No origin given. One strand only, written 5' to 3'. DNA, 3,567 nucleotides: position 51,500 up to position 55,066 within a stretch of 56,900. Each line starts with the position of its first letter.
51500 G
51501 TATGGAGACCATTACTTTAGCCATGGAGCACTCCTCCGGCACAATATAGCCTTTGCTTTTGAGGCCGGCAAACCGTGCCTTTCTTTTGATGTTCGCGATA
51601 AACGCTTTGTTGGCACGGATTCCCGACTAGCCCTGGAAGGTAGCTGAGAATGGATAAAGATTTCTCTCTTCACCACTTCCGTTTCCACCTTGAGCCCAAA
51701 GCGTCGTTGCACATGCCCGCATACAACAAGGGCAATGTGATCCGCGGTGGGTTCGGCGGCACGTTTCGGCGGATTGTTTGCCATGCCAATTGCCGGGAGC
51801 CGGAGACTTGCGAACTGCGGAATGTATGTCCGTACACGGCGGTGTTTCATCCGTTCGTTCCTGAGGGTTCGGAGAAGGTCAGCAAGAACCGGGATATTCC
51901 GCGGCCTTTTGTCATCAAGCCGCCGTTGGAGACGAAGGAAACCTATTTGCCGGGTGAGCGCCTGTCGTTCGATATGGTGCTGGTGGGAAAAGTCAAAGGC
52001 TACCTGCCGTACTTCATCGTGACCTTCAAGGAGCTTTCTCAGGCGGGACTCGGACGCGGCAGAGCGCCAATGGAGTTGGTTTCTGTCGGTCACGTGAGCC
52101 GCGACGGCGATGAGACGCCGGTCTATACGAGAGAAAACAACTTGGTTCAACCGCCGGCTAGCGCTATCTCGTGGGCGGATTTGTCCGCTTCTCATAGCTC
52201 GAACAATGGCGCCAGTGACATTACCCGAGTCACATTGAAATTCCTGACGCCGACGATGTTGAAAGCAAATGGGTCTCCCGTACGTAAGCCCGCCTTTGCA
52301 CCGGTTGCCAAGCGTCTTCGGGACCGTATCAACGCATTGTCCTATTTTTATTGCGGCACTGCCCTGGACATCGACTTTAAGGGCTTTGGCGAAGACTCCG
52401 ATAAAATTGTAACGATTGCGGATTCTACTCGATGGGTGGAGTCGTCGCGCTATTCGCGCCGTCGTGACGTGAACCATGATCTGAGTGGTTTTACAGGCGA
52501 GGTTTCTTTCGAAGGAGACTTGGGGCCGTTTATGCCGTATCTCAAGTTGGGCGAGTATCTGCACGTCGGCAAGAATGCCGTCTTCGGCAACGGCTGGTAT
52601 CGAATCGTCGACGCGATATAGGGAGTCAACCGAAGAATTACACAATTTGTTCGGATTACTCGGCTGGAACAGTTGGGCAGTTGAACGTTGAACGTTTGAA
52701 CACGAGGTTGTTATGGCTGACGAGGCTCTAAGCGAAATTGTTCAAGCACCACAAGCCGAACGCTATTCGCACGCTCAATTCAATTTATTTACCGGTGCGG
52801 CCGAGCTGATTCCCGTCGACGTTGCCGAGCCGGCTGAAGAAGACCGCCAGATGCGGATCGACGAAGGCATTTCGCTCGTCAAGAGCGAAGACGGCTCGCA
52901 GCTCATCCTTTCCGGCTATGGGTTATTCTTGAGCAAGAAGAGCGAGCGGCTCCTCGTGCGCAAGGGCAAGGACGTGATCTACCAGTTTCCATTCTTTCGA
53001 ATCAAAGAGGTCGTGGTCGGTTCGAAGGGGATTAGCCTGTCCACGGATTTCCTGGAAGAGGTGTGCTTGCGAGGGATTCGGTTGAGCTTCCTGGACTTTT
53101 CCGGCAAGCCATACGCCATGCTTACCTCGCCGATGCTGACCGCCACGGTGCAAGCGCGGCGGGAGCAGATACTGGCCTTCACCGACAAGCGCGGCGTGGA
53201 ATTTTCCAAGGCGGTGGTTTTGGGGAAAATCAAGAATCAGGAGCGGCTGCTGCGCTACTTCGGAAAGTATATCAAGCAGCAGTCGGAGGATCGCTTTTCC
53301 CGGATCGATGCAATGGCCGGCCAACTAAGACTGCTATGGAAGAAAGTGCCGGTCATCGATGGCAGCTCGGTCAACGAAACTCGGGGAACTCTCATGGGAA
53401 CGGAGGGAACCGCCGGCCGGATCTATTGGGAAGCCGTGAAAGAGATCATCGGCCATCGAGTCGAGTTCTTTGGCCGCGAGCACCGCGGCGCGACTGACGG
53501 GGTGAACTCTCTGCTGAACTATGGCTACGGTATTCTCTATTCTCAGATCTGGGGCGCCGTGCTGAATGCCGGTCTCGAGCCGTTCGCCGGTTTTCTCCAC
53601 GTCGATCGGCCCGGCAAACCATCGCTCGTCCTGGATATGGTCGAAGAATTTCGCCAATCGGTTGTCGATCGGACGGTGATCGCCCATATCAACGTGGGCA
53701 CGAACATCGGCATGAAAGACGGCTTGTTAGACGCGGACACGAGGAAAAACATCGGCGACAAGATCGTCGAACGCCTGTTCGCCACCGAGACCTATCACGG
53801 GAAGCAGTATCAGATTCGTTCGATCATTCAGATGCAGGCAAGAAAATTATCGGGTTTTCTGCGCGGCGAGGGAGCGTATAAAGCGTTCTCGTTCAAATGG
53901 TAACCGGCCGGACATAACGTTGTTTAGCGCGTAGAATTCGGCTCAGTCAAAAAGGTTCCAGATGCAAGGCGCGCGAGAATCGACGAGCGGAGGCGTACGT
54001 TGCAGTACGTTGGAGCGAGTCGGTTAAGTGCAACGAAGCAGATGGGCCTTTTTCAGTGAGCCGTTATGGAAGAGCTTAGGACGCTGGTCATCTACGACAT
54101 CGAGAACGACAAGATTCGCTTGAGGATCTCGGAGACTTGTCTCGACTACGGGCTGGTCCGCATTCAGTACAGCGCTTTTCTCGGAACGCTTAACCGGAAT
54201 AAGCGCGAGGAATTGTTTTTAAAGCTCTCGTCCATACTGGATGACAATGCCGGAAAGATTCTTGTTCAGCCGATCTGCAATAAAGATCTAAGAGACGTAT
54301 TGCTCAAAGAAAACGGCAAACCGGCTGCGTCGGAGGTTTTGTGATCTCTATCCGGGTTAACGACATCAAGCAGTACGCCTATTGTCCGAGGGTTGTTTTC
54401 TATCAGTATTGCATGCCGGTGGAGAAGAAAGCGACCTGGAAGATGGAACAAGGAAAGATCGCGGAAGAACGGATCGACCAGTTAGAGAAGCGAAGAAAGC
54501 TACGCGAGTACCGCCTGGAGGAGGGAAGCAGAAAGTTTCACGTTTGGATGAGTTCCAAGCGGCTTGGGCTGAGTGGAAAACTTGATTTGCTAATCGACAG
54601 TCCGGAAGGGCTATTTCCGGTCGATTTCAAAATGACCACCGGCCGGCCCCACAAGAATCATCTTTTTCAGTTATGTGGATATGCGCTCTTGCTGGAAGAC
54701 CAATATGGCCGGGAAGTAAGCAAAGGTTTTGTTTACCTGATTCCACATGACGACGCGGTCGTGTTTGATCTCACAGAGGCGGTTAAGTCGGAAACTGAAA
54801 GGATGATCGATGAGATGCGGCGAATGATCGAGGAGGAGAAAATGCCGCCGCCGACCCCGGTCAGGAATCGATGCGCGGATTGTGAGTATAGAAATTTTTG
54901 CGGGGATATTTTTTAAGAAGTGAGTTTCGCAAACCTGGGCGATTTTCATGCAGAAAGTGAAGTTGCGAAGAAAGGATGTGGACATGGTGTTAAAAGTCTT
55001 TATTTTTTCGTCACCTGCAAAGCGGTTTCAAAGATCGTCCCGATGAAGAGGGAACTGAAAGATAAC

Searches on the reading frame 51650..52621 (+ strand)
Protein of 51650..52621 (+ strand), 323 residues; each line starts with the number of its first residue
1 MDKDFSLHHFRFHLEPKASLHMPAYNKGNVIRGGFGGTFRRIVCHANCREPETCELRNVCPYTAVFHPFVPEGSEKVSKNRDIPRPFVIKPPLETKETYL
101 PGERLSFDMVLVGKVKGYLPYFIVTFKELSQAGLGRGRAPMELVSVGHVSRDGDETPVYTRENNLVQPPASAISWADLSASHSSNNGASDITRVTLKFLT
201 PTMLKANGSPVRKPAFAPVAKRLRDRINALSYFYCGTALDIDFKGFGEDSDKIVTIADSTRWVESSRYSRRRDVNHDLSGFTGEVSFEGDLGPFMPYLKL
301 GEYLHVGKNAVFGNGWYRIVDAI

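Call 9: search_protein_families(library=padloc, proteins=[window:51650-52621:+], max_evalue=0.01)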
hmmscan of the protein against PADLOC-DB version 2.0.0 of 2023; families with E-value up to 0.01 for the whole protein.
window:51650-52621:+ (323 aa): 8 families
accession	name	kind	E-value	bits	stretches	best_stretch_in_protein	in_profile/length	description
PDLC01477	Cas6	-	2.2e-90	301.2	1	4-320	2-295/296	"CAS-I,CAS-II,CAS-III,CAS-IV,CAS-V,CAS-VI; crRNAmaturation"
PDLC01496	Cas6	-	2.6e-63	212.1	1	8-321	8-280/281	"CAS-I,CAS-II,CAS-III,CAS-IV,CAS-V,CAS-VI; crRNAmaturation"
PDLC01650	Cas6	-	4.5e-21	73.8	1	196-315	1-102/102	"CAS-I,CAS-II,CAS-III,CAS-IV,CAS-V,CAS-VI; crRNAmaturation"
PDLC02098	Cas6_IIIa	-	6.8e-09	34.5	1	10-319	3-199/200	-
PDLC01373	Cas6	-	6.4e-08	30.6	1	20-165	19-153/289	"CAS-I,CAS-II,CAS-III,CAS-IV,CAS-V,CAS-VI; crRNAmaturation"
PDLC00956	Cas6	-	9.9e-07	27.5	1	192-318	81-200/200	CRISPR-associated endoribonuclease Cas6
PDLC01466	Cas6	-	1.5e-06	26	1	181-319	101-219/223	"CAS-I,CAS-II,CAS-III,CAS-IV,CAS-V,CAS-VI; crRNAmaturation"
PDLC01265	Cas6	-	1.3e-05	24.1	1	193-318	80-179/179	"CAS-I,CAS-II,CAS-III,CAS-IV,CAS-V,CAS-VI; crRNAmaturation"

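Call 10: search_protein_families(library=pfam, proteins=[window:51650-52621:+], max_evalue=0.01)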
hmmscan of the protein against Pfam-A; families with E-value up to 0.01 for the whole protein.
window:51650-52621:+ (323 aa): 1 family
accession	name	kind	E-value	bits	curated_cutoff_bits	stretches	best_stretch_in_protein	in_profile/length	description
PF10040.14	CRISPR_Cas6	-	2.7e-19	70.1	25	1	196-317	1-89/89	CRISPR-associated endoribonuclease Cas6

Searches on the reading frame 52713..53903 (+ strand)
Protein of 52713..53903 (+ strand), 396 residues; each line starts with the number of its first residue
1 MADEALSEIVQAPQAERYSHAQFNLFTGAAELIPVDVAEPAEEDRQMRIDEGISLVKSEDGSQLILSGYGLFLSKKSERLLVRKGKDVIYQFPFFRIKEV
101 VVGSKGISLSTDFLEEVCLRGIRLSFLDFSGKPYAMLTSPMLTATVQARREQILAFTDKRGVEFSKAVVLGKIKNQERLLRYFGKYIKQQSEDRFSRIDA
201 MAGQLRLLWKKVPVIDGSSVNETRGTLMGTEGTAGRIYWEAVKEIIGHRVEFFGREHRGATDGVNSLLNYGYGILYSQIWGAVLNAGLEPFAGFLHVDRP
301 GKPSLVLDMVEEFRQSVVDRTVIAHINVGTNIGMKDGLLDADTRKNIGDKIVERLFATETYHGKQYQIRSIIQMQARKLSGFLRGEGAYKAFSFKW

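Call 9: search_protein_families(library=padloc, proteins=[window:52713-53903:+], max_evalue=0.01)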
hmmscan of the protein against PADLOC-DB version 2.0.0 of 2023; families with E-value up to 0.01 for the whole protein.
window:52713-53903:+ (396 aa): 30 families (the best 25 are shown)
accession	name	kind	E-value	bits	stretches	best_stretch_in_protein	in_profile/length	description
PDLC02062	Cas1_II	-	4.6e-86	287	1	64-396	4-317/317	-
PDLC02066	Cas1b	-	2.1e-78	261.9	1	63-385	2-321/322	-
PDLC00927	Cas1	-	4e-70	234.6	1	63-390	1-326/327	CRISPR-associated endonuclease Cas1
PDLC01248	Cas1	-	8.6e-70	233.5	1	63-385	2-289/289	"CAS-I,CAS-II,CAS-III,CAS-IV,CAS-V,CAS-VI; acquisition_1"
PDLC02063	Cas1_IIIb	-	4.1e-68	228.4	1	54-396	303-617/617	-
PDLC01608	Cas1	-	8.5e-65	217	1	64-329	1-246/276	"CAS-I,CAS-II,CAS-III,CAS-IV,CAS-V,CAS-VI; acquisition_1"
PDLC01449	Cas1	-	2.6e-63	211.9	1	63-387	3-284/285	"CAS-I,CAS-II,CAS-III,CAS-IV,CAS-V,CAS-VI; acquisition_1"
PDLC00928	Cas1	-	3.1e-60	201.8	1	64-385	3-315/315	Cas1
PDLC01249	Cas1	-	2.4e-58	195.6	1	64-327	1-237/246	"CAS-I,CAS-II,CAS-III,CAS-IV,CAS-V,CAS-VI; acquisition_1"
PDLC02064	Cas1a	-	2e-55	186.4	1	64-394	4-276/277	-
PDLC02025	Cas1d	-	1.7e-51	173.6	1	71-395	11-316/316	-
PDLC01747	Cas1g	-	1e-49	167.5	1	42-387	180-514/523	-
PDLC01334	Cas1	-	4e-48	162.4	1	70-387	11-329/336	"CAS-I,CAS-II,CAS-III,CAS-IV,CAS-V,CAS-VI; acquisition_1"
PDLC01743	Cas1c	-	1.4e-47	160.6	1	70-393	14-335/337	-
PDLC00923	Cas1c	-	3.9e-47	159.2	1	70-391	12-337/340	"CRISPR-associated endonuclease Cas1, subtype I-C/DVULG"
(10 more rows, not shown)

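Call 10: search_protein_families(library=pfam, proteins=[window:52713-53903:+], max_evalue=0.01)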
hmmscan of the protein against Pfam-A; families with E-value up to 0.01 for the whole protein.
window:52713-53903:+ (396 aa): 1 family
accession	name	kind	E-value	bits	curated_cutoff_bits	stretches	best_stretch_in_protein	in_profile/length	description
PF01867.21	Cas_Cas1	-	1.3e-65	221.8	22.3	1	65-329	2-253/283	CRISPR associated protein Cas1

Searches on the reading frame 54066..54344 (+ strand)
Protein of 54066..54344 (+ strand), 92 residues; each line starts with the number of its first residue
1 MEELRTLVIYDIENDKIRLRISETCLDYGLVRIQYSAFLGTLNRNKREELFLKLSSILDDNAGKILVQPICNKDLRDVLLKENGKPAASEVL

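Call 9: search_protein_families(library=padloc, proteins=[window:54066-54344:+], max_evalue=0.01)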
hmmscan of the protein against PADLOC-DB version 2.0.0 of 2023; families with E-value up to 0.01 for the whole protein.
window:54066-54344:+ (92 aa): 18 families
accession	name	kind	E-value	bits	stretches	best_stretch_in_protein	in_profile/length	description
PDLC02077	Cas2b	-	2.2e-25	86.9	1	6-80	3-77/96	-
PDLC01443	Cas2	-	3.4e-17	60.7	1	7-85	4-79/86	"CAS-I,CAS-II,CAS-III,CAS-IV,CAS-V,CAS-VI; acquisition_2"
PDLC01525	Cas2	-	9.2e-17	59.6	1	6-85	3-81/90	"CAS-I,CAS-II,CAS-III,CAS-IV,CAS-V,CAS-VI; acquisition_2"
PDLC01649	Cas2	-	1.4e-15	55.4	1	5-73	2-68/70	"CAS-I,CAS-II,CAS-III,CAS-IV,CAS-V,CAS-VI; acquisition_2"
PDLC01338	Cas2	-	3.6e-15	54.3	1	7-78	2-69/76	"CAS-I,CAS-II,CAS-III,CAS-IV,CAS-V,CAS-VI; acquisition_2"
PDLC00935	Cas2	-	3.2e-13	47.9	1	5-87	2-87/96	CRISPR-associated endonuclease Cas2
PDLC02075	Cas2a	-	9.9e-13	46.3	1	5-77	2-74/85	-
PDLC00936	Cas2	-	3e-12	44.8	1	7-78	2-75/83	Cas2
PDLC01251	Cas2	-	4.1e-12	44.2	1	5-85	2-79/84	"CAS-I,CAS-II,CAS-III,CAS-IV,CAS-V,CAS-VI; acquisition_2"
PDLC02070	Cas2_II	-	1.9e-11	42.2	1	6-68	3-64/89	-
PDLC02027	Cas2d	-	3.7e-11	41.3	1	5-84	2-80/89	-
PDLC01756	Cas2g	-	4.5e-11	40.6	1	2-70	2-69/96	-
PDLC02074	Cas2_IIIb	-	5.6e-11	40.4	1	5-73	2-68/86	-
PDLC02078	Cas2b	-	1.1e-08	32.9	1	6-82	5-79/94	-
PDLC01748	Cas2_IIIa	-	7.7e-08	30.8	1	6-73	3-68/88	-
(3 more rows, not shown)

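Call 10: search_protein_families(library=pfam, proteins=[window:54066-54344:+], max_evalue=0.01)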
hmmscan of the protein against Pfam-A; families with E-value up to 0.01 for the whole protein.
window:54066-54344:+ (92 aa): 1 family
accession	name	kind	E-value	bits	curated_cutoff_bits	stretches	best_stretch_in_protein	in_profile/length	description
PF09827.14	CRISPR_Cas2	-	3.6e-17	62.7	23.8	1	6-76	3-72/74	CRISPR associated protein Cas2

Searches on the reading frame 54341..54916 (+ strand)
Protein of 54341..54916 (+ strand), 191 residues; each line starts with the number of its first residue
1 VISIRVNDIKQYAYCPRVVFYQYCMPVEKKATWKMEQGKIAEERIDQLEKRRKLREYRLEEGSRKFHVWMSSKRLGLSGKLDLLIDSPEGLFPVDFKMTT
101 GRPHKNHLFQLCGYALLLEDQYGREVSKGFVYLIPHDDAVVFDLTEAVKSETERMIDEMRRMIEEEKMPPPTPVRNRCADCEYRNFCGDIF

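Call 9: search_protein_families(library=padloc, proteins=[window:54341-54916:+], max_evalue=0.01)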
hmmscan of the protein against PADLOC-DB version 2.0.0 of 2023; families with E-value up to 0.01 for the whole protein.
window:54341-54916:+ (191 aa): 26 families (the best 25 are shown)
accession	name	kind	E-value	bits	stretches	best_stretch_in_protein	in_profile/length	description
PDLC02083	Cas4_II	-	3.7e-41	139.6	1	3-189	1-185/186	-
PDLC00943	Cas4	-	3.7e-41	139.1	1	5-187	2-178/180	CRISPR-associated protein Cas4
PDLC01250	Cas4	-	1.6e-38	130.6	1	5-187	2-167/168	"CAS-I,CAS-II,CAS-III,CAS-IV,CAS-V,CAS-VI; acquisition_associated"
PDLC02034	Cas4d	-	2.1e-33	113.6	1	4-187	6-180/192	-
PDLC00944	Cas4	-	1.1e-30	105.1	1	4-187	1-176/177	Cas4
PDLC01447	Cas4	-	3.9e-29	100.2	1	3-188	4-158/161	"CAS-I,CAS-II,CAS-III,CAS-IV,CAS-V,CAS-VI; acquisition_associated"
PDLC02087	Cas4b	-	1.8e-25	88.2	1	3-187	2-188/189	-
PDLC01747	Cas1g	-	3.1e-24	83.5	1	9-187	6-176/523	-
PDLC01611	Cas4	-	4e-24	83.7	1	7-187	3-156/158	"CAS-I,CAS-II,CAS-III,CAS-IV,CAS-V,CAS-VI; acquisition_associated"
PDLC02035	Cas4d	-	2.2e-23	80.7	1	4-187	6-174/196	-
PDLC01773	Cas4c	-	5.5e-23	79.6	1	4-187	20-193/229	-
PDLC02085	Cas4a2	-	3e-13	48.5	1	4-187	2-161/166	-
PDLC02067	Cas1b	-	2.8e-11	40.9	1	60-187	41-174/533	-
PDLC01774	Cas4c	-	9.7e-10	36.5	1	53-187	50-190/213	-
PDLC01775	Cas4c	-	1.4e-09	36.3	1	91-187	12-108/131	-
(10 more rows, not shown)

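Call 10: search_protein_families(library=pfam, proteins=[window:54341-54916:+], max_evalue=0.01)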
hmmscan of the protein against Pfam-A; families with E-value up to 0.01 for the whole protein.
window:54341-54916:+ (191 aa): 3 families
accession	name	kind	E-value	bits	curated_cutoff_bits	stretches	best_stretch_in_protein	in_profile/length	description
PF01930.23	Cas_Cas4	-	1.5e-20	74.3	22.7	1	7-187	3-158/160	Domain of unknown function DUF83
PF12705.13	PDDEXK_1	-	9.5e-13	49.1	22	1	36-187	87-246/247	PD-(D/E)XK nuclease superfamily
PF06023.18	Csa1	-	0.00017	21.5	27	1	73-188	174-290/292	CRISPR-associated exonuclease Csa1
